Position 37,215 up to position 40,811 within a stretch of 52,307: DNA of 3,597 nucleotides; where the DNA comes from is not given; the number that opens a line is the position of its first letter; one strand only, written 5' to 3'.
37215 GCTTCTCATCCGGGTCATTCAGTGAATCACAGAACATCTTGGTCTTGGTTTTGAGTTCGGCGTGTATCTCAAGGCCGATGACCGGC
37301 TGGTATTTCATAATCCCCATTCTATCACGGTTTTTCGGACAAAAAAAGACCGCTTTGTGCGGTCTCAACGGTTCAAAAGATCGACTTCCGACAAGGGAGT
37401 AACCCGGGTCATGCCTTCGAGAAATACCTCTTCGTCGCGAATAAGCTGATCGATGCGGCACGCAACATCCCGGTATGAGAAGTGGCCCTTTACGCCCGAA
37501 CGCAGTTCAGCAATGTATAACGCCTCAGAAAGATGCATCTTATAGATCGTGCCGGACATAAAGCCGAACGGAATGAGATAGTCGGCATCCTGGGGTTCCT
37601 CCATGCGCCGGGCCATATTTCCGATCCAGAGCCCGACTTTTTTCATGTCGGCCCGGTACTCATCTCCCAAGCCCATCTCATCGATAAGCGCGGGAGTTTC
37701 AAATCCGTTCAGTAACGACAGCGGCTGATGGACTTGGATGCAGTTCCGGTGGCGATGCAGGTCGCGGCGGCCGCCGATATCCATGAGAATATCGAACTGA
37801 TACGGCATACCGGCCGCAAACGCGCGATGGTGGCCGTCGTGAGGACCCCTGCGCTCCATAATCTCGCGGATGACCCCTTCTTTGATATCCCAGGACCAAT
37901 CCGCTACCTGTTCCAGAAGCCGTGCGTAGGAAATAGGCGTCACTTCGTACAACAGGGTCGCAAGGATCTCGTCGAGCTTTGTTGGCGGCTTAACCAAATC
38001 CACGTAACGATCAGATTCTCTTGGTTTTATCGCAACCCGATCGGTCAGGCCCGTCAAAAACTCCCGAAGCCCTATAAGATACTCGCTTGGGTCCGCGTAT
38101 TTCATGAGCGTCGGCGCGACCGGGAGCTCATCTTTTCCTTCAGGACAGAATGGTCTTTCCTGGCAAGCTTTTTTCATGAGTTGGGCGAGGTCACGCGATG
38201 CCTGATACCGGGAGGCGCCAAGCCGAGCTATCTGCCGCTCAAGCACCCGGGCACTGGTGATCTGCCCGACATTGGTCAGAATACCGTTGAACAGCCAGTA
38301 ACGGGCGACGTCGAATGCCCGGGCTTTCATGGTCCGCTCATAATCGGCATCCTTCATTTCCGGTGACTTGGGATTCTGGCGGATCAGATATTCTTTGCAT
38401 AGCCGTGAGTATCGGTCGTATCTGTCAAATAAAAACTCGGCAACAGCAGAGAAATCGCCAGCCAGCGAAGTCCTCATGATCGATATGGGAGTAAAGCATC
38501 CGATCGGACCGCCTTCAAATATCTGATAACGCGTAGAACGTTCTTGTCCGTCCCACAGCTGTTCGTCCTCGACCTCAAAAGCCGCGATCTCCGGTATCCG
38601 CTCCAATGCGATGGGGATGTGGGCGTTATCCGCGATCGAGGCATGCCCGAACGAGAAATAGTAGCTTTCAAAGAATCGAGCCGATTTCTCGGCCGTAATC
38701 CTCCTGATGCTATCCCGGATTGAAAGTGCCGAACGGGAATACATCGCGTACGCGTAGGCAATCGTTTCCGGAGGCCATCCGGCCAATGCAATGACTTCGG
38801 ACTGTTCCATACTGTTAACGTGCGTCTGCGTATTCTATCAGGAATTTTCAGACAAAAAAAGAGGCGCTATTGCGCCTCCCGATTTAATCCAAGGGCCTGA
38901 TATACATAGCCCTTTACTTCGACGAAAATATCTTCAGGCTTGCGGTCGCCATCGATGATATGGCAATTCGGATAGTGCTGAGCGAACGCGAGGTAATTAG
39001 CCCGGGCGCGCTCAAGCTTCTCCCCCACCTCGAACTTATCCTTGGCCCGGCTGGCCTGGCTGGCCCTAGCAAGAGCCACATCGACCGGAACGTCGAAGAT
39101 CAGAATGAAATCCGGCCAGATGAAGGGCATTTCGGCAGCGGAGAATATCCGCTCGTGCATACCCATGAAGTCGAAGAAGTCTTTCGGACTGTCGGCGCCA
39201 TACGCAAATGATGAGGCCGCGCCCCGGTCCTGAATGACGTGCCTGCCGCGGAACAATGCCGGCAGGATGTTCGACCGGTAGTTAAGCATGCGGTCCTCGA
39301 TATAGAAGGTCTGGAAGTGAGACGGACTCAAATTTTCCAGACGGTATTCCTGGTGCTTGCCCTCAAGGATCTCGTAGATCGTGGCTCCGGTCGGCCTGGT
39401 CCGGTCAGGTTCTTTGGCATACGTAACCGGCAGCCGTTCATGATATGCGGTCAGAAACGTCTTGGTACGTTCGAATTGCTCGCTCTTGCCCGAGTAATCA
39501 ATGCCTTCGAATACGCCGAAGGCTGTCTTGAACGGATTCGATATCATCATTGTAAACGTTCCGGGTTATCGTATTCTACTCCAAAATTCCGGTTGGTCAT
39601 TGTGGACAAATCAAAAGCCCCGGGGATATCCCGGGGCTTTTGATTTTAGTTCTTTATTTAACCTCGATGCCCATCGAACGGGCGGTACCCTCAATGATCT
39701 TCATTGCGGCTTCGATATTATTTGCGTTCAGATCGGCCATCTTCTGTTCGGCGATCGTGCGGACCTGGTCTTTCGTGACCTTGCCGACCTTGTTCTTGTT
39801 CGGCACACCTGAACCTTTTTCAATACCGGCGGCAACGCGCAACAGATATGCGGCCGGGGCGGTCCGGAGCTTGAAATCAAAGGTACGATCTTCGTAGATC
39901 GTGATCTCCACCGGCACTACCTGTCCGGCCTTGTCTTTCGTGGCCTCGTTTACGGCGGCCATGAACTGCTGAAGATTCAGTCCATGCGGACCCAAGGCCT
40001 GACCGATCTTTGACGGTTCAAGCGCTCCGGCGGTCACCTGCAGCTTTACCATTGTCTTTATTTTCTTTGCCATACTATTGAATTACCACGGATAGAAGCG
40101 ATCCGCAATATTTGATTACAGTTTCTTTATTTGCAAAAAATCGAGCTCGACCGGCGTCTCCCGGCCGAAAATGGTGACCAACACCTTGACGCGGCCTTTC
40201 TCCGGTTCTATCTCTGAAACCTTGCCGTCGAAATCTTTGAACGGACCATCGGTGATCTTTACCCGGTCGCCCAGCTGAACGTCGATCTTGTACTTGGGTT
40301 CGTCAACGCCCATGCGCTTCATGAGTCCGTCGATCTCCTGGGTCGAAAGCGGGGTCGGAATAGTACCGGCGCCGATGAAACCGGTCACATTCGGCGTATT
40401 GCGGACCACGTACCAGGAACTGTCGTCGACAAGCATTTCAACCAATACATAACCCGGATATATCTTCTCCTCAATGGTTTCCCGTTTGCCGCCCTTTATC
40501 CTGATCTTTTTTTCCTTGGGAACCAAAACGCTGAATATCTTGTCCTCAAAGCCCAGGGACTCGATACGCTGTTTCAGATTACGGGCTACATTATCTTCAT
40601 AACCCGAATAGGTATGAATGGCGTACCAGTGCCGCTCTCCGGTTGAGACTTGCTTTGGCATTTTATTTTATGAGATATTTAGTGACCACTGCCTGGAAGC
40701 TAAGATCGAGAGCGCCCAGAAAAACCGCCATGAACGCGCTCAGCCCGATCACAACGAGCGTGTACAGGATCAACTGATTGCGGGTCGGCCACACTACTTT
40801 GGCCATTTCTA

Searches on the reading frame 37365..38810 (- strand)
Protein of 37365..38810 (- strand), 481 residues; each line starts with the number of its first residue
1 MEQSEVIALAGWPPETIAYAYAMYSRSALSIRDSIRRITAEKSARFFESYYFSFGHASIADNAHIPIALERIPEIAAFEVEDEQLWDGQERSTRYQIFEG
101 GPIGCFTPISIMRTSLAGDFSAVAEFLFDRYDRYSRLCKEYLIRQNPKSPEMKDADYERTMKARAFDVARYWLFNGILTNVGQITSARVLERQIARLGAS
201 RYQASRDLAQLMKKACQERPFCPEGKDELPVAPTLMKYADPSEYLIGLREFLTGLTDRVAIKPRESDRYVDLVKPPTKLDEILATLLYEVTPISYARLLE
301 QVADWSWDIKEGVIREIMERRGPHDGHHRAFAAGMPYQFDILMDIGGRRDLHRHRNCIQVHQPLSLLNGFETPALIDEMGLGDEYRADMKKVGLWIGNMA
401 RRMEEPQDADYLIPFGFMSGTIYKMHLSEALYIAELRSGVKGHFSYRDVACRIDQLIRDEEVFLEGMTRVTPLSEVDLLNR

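Call 14: search_protein_families(library=pfam, proteins=[window:37365-38810:-], max_evalue=0.00001)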
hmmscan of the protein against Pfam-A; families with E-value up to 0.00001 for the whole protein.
window:37365-38810:- (481 aa): 1 family
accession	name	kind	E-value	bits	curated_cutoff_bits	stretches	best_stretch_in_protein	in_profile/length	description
PF02511.20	Thy1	-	2.8e-15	57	24.8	2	308-458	36-186/191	Thymidylate synthase complementing protein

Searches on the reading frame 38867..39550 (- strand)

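Call 14: search_protein_families(library=pfam, proteins=[window:38867-39550:-], max_evalue=0.00001)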
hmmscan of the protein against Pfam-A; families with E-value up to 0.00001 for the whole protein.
window:38867-39550:- (227 aa): 1 family
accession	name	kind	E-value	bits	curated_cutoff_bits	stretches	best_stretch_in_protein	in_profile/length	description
PF02223.23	Thymidylate_kin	-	8.4e-21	74.9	27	1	14-208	1-181/185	Thymidylate kinase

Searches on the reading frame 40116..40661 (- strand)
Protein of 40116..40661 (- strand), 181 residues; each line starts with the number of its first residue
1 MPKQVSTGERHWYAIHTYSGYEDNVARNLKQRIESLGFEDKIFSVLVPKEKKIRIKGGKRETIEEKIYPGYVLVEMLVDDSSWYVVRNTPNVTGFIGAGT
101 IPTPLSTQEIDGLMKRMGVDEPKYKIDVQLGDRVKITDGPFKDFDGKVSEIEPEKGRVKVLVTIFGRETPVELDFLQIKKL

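Call 14: search_protein_families(library=pfam, proteins=[window:40116-40661:-], max_evalue=0.00001)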
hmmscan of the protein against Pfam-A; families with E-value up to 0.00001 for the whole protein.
window:40116-40661:- (181 aa): 2 families
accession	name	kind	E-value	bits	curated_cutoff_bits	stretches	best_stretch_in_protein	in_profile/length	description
PF02357.24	NusG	-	1e-27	96.9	22.2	1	11-113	2-92/93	Transcription termination factor nusG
PF00467.35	KOW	-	1.1e-08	34.9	22.3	1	131-160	2-31/32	KOW motif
